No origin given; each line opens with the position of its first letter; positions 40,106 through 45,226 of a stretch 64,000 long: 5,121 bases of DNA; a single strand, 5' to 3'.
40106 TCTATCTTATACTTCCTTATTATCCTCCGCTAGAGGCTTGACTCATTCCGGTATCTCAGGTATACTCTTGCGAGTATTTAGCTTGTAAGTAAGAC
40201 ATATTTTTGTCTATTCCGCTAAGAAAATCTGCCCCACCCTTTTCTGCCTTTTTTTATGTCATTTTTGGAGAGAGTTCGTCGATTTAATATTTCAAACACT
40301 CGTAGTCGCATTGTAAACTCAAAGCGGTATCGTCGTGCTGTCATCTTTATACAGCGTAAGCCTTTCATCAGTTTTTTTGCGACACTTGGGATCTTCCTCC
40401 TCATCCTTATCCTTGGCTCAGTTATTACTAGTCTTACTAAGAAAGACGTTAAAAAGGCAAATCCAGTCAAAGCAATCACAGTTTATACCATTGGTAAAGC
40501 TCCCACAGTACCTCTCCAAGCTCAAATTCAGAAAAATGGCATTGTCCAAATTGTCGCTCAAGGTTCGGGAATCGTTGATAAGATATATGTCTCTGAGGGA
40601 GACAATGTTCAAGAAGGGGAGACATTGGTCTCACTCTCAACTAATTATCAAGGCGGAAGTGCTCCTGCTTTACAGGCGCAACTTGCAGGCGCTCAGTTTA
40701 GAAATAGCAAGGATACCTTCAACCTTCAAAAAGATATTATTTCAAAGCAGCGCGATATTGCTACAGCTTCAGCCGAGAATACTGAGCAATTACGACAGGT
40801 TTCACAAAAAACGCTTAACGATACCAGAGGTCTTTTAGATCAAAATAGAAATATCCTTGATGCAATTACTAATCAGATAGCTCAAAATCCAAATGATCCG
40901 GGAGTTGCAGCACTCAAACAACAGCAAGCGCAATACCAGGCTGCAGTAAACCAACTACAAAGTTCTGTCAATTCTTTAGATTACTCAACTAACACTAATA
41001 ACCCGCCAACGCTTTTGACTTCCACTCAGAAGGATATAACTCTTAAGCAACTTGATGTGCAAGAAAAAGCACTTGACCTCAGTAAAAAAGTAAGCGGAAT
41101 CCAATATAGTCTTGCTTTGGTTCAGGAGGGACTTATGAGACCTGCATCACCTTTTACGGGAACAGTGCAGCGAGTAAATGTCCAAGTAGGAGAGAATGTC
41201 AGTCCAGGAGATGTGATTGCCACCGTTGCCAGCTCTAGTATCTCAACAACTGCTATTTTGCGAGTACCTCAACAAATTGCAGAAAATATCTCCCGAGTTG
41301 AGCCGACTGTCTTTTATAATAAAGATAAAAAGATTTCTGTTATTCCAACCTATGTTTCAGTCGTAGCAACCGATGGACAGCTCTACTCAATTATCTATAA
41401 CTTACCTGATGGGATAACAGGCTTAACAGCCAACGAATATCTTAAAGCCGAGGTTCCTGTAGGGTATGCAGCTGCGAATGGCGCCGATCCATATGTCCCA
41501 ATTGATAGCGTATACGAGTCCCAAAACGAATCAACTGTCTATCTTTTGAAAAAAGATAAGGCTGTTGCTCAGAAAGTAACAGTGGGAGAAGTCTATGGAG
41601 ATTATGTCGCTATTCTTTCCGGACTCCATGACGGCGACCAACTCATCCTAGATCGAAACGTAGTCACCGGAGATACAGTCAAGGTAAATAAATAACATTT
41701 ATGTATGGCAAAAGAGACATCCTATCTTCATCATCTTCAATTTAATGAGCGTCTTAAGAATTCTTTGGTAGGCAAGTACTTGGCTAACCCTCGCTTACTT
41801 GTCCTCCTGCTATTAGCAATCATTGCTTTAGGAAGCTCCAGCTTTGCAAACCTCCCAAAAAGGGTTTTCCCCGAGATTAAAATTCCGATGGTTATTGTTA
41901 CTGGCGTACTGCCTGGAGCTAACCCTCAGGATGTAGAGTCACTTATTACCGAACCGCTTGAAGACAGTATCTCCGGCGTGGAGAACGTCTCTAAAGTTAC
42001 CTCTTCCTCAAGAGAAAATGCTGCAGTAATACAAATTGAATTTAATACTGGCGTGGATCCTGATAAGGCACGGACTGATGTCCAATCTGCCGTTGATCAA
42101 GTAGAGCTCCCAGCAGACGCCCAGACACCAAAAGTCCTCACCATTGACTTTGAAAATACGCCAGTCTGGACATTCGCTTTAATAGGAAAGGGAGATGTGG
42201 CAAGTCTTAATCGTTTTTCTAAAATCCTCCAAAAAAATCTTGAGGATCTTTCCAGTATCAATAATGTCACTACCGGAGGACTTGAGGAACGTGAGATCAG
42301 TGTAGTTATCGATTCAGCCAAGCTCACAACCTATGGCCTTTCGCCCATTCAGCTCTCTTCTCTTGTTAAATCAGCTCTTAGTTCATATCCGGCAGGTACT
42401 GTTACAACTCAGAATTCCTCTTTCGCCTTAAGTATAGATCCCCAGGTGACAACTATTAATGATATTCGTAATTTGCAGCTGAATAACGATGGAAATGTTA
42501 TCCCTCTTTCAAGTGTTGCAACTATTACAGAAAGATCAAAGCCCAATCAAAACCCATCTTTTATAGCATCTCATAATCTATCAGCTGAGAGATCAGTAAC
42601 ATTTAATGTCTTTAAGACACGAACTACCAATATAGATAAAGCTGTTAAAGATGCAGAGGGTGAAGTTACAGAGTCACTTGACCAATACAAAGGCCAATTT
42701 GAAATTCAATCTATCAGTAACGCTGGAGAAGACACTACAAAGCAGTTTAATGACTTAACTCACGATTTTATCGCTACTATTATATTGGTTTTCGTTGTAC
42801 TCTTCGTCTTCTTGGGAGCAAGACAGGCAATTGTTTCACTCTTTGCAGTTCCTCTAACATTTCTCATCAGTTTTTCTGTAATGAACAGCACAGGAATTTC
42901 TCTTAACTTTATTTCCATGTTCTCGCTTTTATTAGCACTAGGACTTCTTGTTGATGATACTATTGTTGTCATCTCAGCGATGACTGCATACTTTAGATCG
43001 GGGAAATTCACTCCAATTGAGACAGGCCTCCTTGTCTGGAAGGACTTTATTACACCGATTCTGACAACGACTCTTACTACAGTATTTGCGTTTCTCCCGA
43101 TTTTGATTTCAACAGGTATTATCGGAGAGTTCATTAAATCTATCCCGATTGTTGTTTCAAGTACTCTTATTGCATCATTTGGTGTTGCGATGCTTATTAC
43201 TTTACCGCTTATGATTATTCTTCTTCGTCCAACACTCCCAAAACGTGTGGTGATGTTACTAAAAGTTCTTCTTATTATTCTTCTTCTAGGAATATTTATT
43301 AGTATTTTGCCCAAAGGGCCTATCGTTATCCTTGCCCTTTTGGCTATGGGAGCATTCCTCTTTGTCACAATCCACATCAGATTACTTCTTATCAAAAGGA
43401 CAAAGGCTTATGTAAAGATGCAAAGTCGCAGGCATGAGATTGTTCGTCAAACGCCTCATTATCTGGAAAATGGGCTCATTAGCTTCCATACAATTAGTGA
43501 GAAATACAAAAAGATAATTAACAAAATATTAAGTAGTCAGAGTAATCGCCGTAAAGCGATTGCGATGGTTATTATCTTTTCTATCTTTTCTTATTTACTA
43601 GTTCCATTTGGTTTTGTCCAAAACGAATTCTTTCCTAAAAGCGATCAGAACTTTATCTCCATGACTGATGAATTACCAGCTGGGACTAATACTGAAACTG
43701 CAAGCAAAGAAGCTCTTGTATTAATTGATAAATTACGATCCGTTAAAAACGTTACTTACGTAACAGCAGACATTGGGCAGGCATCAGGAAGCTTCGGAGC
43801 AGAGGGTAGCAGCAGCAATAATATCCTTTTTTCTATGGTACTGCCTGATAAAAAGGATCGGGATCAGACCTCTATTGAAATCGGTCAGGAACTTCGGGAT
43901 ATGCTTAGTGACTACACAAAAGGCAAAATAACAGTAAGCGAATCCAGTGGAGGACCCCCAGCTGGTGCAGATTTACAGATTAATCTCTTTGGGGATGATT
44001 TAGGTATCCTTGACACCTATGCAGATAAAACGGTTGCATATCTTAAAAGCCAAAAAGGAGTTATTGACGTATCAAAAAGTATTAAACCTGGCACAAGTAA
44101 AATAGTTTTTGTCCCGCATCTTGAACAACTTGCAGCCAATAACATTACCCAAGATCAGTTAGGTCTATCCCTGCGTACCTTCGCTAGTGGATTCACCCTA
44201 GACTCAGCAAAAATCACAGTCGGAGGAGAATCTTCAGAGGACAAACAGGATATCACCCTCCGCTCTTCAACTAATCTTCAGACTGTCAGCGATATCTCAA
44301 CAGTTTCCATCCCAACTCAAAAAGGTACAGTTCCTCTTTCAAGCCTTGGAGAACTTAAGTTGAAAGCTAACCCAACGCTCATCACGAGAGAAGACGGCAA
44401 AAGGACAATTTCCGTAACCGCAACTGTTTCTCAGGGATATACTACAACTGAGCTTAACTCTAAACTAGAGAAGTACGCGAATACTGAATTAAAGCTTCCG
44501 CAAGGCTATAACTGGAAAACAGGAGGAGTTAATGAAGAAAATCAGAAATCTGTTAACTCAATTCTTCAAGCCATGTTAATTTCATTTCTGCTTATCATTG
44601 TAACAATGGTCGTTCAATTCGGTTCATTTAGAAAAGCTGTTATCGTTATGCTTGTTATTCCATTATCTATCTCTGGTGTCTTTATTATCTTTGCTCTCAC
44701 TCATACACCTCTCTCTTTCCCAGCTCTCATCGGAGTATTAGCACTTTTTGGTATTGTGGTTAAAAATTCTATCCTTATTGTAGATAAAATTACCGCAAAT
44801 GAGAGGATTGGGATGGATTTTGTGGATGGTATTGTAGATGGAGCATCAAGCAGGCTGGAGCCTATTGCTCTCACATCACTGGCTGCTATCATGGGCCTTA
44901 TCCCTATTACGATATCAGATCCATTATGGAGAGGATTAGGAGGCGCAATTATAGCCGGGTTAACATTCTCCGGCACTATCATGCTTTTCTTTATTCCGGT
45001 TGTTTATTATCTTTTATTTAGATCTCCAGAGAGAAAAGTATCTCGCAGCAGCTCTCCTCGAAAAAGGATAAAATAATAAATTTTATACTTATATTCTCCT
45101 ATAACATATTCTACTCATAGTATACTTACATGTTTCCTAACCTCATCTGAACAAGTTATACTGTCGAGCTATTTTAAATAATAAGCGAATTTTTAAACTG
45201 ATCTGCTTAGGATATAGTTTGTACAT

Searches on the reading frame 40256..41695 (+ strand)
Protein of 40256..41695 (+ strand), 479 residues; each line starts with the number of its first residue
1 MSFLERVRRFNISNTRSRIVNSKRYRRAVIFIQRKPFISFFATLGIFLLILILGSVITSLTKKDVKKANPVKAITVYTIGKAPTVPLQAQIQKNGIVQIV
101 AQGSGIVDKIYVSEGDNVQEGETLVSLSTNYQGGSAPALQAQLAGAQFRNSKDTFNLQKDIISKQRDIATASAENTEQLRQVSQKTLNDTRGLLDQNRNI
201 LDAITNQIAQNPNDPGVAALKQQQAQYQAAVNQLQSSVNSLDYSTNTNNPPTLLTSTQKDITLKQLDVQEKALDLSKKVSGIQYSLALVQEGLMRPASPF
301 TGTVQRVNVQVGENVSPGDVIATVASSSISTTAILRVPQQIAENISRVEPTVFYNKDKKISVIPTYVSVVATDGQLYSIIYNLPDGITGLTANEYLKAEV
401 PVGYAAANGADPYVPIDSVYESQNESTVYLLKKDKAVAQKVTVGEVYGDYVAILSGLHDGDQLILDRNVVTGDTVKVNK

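Call 28: search_protein_families(library=pfam, proteins=[window:40256-41695:+], max_evalue=0.00001)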
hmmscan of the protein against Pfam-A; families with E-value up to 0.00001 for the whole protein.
window:40256-41695:+ (479 aa): 4 families
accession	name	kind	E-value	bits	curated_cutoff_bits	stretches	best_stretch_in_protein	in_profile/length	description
PF00364.28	Biotin_lipoyl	-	2.6e-08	34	22.1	0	97-126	43-72/73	Biotin-requiring enzyme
PF16576.10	HlyD_D23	-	1.6e-07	31.3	30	0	220-328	56-143/214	Barrel-sandwich domain of CusB or HlyD membrane-fusion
PF13533.13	Biotin_lipoyl_2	-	1.8e-06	28.1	29.8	0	297-324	4-31/32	Biotin-lipoyl like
PF13437.12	HlyD_3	-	7.5e-06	27.1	22.2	0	298-346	4-51/106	HlyD family secretion protein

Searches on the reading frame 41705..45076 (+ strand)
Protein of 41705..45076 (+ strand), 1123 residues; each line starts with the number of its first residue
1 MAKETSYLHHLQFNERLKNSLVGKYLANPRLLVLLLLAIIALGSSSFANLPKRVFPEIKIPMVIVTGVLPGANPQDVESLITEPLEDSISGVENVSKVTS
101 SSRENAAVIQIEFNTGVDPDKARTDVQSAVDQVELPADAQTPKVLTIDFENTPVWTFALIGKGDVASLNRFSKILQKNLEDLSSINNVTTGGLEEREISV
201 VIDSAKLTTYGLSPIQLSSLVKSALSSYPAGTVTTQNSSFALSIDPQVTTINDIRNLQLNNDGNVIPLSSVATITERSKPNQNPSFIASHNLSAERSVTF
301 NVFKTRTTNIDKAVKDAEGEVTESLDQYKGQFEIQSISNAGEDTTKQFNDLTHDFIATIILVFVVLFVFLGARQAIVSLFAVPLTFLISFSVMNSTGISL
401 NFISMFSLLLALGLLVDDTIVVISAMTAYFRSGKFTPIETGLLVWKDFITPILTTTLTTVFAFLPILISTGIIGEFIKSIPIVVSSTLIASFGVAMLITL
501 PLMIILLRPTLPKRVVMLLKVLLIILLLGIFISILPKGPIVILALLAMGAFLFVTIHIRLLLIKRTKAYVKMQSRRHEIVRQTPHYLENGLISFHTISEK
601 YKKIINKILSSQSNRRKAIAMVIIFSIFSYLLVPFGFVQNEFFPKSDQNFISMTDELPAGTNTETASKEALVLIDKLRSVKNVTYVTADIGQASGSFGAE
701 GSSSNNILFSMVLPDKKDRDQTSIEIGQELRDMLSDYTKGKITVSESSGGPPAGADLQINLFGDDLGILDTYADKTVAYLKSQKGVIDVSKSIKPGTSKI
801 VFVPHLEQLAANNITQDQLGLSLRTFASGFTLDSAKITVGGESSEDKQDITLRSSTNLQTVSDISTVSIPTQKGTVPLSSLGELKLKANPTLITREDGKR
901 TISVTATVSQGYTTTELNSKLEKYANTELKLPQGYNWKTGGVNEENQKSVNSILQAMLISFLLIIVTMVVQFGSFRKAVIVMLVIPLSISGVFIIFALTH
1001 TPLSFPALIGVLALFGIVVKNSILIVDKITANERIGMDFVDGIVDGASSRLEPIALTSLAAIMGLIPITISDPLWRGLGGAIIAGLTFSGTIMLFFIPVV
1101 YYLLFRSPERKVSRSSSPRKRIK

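Call 28: search_protein_families(library=pfam, proteins=[window:41705-45076:+], max_evalue=0.00001)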
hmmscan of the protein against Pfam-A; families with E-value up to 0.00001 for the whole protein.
window:41705-45076:+ (1123 aa): 1 family
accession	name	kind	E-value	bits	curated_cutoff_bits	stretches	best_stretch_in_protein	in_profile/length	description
PF00873.25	ACR_tran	-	8e-148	494.4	28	2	28-510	8-493/1021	AcrB/AcrD/AcrF family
